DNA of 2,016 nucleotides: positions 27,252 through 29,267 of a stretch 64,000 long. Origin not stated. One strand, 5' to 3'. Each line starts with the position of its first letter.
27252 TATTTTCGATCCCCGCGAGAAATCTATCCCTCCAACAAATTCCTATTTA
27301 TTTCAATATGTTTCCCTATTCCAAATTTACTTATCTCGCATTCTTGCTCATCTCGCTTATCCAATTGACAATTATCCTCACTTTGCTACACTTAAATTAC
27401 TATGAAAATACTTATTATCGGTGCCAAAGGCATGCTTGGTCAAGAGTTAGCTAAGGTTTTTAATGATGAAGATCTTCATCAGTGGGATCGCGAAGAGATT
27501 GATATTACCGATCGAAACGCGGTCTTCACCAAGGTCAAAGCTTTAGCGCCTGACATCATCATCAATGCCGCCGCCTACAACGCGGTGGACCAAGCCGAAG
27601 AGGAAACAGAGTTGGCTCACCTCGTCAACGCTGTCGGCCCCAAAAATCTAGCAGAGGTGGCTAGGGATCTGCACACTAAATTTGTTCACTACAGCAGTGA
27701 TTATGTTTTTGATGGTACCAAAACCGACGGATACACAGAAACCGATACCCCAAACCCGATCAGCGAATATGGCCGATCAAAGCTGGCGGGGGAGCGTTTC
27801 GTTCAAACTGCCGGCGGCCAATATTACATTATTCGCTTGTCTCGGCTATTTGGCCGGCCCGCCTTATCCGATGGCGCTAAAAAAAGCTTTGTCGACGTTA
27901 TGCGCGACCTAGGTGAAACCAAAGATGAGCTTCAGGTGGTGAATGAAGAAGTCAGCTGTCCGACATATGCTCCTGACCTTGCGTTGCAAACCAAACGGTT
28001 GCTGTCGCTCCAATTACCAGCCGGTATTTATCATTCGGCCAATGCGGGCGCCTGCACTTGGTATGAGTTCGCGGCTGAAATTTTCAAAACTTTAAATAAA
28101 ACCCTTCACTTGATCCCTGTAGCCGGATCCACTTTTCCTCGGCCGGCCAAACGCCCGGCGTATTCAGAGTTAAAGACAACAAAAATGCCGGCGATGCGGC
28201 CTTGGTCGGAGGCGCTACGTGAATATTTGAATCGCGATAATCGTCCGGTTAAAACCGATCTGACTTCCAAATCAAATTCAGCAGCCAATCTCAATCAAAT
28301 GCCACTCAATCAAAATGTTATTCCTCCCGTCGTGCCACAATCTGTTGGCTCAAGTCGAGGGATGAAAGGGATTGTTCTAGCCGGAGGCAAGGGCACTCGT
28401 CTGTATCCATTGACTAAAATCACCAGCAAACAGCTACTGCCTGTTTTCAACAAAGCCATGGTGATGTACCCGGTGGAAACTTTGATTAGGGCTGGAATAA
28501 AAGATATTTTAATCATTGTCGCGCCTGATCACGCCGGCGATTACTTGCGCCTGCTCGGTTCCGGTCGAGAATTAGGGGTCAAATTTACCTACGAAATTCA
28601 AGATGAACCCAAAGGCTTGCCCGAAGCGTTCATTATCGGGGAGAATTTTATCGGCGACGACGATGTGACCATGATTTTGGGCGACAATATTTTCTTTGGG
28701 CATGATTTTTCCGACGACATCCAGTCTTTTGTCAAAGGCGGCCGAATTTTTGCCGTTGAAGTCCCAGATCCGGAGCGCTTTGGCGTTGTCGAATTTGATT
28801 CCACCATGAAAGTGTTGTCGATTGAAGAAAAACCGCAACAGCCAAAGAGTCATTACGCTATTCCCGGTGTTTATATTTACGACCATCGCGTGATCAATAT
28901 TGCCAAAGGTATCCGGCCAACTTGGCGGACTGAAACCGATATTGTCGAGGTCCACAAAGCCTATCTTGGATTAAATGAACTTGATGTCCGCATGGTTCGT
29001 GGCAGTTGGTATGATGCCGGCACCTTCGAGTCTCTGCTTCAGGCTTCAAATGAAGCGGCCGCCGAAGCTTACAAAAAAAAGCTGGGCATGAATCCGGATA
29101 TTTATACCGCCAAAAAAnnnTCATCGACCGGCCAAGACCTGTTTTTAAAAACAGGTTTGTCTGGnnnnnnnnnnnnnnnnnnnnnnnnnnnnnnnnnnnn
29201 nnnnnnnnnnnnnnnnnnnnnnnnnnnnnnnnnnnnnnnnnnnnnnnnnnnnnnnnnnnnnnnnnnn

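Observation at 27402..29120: RmlD-RmlA fusion; dTDP-rhamnose pathway complete but scattered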

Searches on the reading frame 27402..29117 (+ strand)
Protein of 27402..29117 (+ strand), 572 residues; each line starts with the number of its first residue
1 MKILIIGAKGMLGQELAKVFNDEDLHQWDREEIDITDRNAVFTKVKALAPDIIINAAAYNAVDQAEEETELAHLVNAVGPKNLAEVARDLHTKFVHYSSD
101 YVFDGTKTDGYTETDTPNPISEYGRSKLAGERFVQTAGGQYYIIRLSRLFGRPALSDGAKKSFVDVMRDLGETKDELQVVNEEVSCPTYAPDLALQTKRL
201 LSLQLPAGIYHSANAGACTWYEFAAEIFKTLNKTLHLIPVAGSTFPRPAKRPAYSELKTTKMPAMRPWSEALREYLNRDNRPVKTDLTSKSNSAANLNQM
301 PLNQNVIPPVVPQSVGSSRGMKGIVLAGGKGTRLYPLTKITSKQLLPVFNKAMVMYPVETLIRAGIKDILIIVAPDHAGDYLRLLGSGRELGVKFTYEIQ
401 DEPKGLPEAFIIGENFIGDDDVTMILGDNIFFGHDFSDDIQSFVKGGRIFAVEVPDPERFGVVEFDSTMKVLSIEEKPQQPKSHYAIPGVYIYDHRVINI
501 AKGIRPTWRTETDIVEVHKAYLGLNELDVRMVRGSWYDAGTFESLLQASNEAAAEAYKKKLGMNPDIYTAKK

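Call 3: search_protein_families(library=pfam, proteins=[window:27402-29117:+], max_evalue=0.01)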
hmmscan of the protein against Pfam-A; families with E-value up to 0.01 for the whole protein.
window:27402-29117:+ (572 aa): 7 families
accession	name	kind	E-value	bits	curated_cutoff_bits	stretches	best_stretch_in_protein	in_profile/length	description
PF04321.23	RmlD_sub_bind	-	4.3e-85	285.7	27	1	1-278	1-284/287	RmlD substrate binding domain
PF00483.29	NTP_transferase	-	7.3e-59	199.7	21.2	1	322-553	1-243/245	Nucleotidyl transferase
PF01370.27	Epimerase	-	1.4e-25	90.6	20.9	1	3-153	1-176/240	NAD dependent epimerase/dehydratase family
PF16363.11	GDP_Man_Dehyd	-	3.2e-15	56.9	27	1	29-143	55-173/332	GDP-mannose 4,6 dehydratase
PF12804.13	NTP_transf_3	-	4.7e-09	37.1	27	1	323-438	1-105/160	MobA-like NTP transferase domain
PF02719.21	Polysacc_synt_2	-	3e-07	30.3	20.2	1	33-113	61-142/293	Polysaccharide biosynthesis protein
PF07993.18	NAD_binding_4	-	2.1e-06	27.5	20.1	1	51-154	90-212/258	Male sterility protein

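Call 4: search_protein_families(library=ncbifam, proteins=[window:27402-29117:+], max_evalue=0.001)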
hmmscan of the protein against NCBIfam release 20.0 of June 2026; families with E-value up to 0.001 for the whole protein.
window:27402-29117:+ (572 aa): 36 families (the best 25 are shown)
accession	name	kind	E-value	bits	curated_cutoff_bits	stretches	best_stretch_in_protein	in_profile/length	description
TIGR01207.1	rmlA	equivalog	9.9e-88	293.9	360.65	1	322-550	1-234/286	glucose-1-phosphate thymidylyltransferase RfbA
TIGR01214.1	rmlD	equivalog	5.5e-83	278.4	224.05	1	2-277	1-283/285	dTDP-4-dehydrorhamnose reductase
NF012024.0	PRK15480.1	equivalog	4.2e-77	259.1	588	1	321-554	4-242/292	glucose-1-phosphate thymidylyltransferase RfbA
TIGR01208.1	rmlA_long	equivalog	5.6e-53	180.1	320.25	1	322-553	1-235/353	glucose-1-phosphate thymidylyltransferase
NF007440.0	PRK09987.1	equivalog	3.9e-45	154.4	308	1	1-262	1-271/299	dTDP-4-dehydrorhamnose reductase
TIGR03992.1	Arch_glmU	subfamily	2.2e-36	125.6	292.1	1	321-557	1-232/393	bifunctional sugar-1-phosphate nucleotidylyltransferase/acetyltransferase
NF041173.1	Sug_nt_acttase_Thmprot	equivalog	2e-26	92.9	600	1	321-559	1-234/405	bifunctional sugar-1-phosphate nucleotidylyltransferase/acetyltransferase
NF041313.1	UDPGP_AglF_Halo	equivalog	9.9e-25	87.3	400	1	321-520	1-201/234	UTP--glucose-1-phosphate uridylyltransferase AglF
TIGR01099.1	galU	equivalog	2.6e-23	82.9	326.8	2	322-374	3-55/261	UTP--glucose-1-phosphate uridylyltransferase GalU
NF052502.1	man1P_GTase_Rv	exception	2e-19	69.7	440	1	323-505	3-186/352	mannose-1-phosphate guanylyltransferase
NF045761.1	NAMPUrTaseMurU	equivalog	1.8e-15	57.4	250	1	321-549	1-224/226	N-acetylmuramate alpha-1-phosphate uridylyltransferase MurU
NF003670.0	PRK05293.1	equivalog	7.6e-14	51.4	470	1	449-557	152-263/382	glucose-1-phosphate adenylyltransferase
TIGR02091.1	glgC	equivalog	9.9e-12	44.6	424.9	2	451-551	147-258/364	glucose-1-phosphate adenylyltransferase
TIGR01181.1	dTDP_gluc_dehyt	equivalog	1.6e-11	43.9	365.1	1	24-138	48-166/321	dTDP-glucose 4,6-dehydratase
NF049965.1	GlMnHpPGnyltfHddC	equivalog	1e-09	38.3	300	1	321-496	1-170/221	D-glycero-D-manno-heptose 1-phosphate guanosyltransferase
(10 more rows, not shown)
